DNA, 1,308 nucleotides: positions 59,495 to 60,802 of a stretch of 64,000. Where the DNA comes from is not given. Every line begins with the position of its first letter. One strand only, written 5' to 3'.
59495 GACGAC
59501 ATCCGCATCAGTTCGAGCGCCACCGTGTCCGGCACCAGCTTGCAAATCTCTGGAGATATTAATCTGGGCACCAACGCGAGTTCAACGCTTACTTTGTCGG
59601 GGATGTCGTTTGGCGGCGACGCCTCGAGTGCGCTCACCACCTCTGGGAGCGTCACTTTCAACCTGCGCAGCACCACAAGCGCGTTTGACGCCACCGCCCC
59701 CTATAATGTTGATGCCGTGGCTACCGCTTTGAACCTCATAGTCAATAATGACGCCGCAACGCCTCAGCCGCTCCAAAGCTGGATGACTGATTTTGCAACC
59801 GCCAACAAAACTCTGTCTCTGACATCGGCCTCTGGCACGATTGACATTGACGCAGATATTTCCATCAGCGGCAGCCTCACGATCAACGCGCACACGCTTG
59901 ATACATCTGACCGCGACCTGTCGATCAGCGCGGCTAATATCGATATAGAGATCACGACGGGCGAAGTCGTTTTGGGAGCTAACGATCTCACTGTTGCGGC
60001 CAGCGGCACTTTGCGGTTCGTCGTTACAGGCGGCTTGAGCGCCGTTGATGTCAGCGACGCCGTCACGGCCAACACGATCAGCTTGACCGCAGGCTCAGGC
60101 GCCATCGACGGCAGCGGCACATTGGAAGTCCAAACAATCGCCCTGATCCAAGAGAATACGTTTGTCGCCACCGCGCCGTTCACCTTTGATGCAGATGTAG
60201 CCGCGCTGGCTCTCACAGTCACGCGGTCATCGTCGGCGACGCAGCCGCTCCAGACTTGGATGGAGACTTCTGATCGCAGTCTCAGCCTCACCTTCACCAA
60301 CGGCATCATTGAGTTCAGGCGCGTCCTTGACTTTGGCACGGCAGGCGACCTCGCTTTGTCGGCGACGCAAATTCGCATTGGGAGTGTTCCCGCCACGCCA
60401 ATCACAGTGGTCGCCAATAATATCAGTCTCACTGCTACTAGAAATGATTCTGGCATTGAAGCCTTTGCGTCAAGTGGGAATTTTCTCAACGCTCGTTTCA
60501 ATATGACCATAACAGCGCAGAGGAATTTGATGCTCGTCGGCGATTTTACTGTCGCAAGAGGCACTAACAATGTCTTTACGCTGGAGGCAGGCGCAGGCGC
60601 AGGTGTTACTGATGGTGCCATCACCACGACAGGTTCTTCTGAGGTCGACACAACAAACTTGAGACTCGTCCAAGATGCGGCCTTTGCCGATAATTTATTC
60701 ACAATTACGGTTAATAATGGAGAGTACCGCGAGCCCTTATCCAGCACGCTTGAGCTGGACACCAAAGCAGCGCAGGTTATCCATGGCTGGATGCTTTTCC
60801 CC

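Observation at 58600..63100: Distal part of the giant gene switches to a different module of about 160-195 aa carrying an invariant 'Q-x-W-M' motif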

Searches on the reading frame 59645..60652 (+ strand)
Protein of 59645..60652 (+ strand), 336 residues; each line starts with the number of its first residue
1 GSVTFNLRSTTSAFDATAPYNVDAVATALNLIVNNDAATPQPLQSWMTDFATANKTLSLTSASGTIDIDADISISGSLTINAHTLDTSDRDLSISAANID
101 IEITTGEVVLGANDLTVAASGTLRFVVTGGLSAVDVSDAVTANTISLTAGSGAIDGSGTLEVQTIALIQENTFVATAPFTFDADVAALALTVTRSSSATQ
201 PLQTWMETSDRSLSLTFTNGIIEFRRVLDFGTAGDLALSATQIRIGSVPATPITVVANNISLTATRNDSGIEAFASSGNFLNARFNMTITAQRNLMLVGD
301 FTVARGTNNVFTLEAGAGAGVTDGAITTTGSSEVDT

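Call 46: predict_structure(alignment_id=A4)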
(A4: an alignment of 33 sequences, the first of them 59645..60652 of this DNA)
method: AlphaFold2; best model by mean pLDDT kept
length: 336 residues; sequences in the alignment: 33
mean_pLDDT: 89.3   pTM: 0.89
mean pLDDT of the five models: 89.3, 88.0, 87.7, 86.8, 86.0
residues with pLDDT >= 90: 223; 70-90: 89; 50-70: 19; < 50: 5
segments of 3 or more residues with pLDDT < 50: 334-336
pLDDT, mean of each block of 10 residues (from residue 1): 87 89 84 83 91 87 93 96 94 97 93 95 94 58 92 96 96 96 96 92 96 97 96 97 87 95 88 73 83 94 80 90 85 51
secondary structure, 60 per line:
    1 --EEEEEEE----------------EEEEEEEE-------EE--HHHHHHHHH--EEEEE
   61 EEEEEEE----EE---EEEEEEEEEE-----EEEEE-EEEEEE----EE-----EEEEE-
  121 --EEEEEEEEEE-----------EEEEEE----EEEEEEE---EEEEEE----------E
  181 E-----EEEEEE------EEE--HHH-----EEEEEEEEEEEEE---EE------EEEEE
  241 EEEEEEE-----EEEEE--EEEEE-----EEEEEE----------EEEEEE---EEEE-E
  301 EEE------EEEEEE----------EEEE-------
elements in order: E3-9 E26-33 H45-53 E56-67 E77-86 E92-96 E98-103 E115-119 E123-132 E144-149 E154-160 E164-169 E187-192 E199-201 E212-224 E236-247 E253-257 E260-264 E270-275 E286-291 E295-298 E300-303 E310-315 E326-329
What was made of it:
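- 59645..60121 (+): WM module 5 (residues 3584-3742; W-M at 59780). Modelled in call 46.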

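Call 50: fold_search(model_id=the predicted structure, library=pdb)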
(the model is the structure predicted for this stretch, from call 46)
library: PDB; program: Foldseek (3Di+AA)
matches with E <= 10: 28; with E <= 0.001: 0
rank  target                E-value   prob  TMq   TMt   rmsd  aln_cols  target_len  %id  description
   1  4dn7_A                7.1e-01  0.04  0.12  0.11  17.5       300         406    9  CRYSTAL STRUCTURE OF putative ABC transporter, ATP-binding protein from Methanosarcina mazei Go1 (released 2012-02-22)
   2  4wa0                  2.4e+00  0.03  0.17  0.16  26.8       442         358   11  The structure of a possible adhesin C-terminal domain from Caldicellulosiruptor kronotskyensis (released 2015-03-04)
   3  4kxf_K                2.6e+00  0.05  0.17  0.08  16.0       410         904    8  Crystal structure of NLRC4 reveals its autoinhibition mechanism (released 2013-07-24)
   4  3p4g_D                3.9e+00  0.07  0.25  0.26  11.4       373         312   13  X-ray crystal structure of a hyperactive, Ca2+-dependent, beta-helical antifreeze protein from an Antarctic bacterium (released 2011-04-27)
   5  8x8m_A                4.1e+00  0.05  0.24  0.14  14.7       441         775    8  Cryo-EM structure of a bacteriophage tail- spike protein against Klebsiella pneumoniae K64,ORF41(K64-ORF41) (released 2024-09-04)
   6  2zu0_B                4.3e+00  0.01  0.11  0.10  20.3       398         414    8  Crystal structure of SufC-SufD complex involved in the iron-sulfur cluster biosynthesis (released 2009-03-10)
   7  8c50_A                4.7e+00  0.03  0.21  0.20  15.1       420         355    8  Pontibacter korlensis curli subunit CsgA (released 2023-06-28)
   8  9ozl_C                4.9e+00  0.02  0.19  0.19  15.6       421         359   12  Crystal structure of the polysaccharide lyase RbmB from Vibrio cholerae (released 2026-03-11)
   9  4bst_A                4.9e+00  0.02  0.17  0.14  16.2       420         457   11  Structure of the ectodomain of LGR5 in complex with R-spondin-1 (Fu1Fu2) in P6122 crystal form (released 2013-06-19)
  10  3vq1_A                4.9e+00  0.01  0.15  0.10  17.8       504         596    9  Crystal structure of mouse TLR4/MD-2/lipid IVa complex (released 2012-05-09)
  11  8yl7_C                5.1e+00  0.03  0.18  0.16  13.7       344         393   10  EDS1-SAG101-NRG1C heterotrimer (released 2025-01-29)
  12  9a7k_B                5.6e+00  0.01  0.11  0.09  18.3       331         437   12  Integrative model of SUFB-SUFD by crosslinking MS and deep learning (released 2024-09-18)
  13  6z7p_A                6.2e+00  0.01  0.15  0.08  18.9       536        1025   12  Composite model of the Caulobacter crescentus S-layer bound to the O-antigen of lipopolysaccharide (released 2020-07-15)
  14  9ozl_B                7.1e+00  0.03  0.24  0.23  13.2       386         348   11  Crystal structure of the polysaccharide lyase RbmB from Vibrio cholerae (released 2026-03-11)
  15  4xlh                  8.1e+00  0.01  0.20  0.14  16.3       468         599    7  Tailspike protein double mutant D339A/E372A of E. coli bacteriophage HK620 (released 2016-01-20)
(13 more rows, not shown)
